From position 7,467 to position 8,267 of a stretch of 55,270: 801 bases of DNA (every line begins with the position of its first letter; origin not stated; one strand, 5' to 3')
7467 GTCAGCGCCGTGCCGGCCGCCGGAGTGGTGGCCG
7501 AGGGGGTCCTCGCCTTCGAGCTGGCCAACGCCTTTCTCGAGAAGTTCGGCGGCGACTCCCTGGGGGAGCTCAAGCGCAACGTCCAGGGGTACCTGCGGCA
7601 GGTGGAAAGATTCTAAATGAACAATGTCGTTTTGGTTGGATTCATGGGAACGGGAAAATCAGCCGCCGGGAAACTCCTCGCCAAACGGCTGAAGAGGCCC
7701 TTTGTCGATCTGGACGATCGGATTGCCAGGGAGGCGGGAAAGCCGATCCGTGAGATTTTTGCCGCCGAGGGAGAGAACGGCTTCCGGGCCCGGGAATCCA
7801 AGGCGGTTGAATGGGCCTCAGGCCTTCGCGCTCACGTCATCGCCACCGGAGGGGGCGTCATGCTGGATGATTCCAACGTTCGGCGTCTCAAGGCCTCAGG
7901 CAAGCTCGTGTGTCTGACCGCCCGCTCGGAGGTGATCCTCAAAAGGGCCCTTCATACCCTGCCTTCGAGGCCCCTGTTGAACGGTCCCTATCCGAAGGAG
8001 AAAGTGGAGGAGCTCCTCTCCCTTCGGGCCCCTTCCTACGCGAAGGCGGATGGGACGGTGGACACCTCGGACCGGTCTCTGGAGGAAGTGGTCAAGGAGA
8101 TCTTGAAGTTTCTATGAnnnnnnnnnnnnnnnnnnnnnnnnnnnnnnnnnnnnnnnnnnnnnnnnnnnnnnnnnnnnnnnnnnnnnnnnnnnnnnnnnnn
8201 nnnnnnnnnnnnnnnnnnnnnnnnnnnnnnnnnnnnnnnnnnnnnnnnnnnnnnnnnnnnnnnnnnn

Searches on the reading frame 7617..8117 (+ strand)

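Call 33: search_protein_families(library=pfam, proteins=[window:7617-8117:+], max_evalue=0.00001)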
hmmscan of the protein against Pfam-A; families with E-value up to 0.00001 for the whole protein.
window:7617-8117:+ (166 aa): 2 families
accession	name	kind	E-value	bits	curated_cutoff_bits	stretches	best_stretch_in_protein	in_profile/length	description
PF01202.28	SKI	-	1.2e-40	139.6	22.1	1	10-166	1-158/159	Shikimate kinase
PF13238.12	AAA_18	-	7.1e-06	26.9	29.4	0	4-111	1-108/128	AAA domain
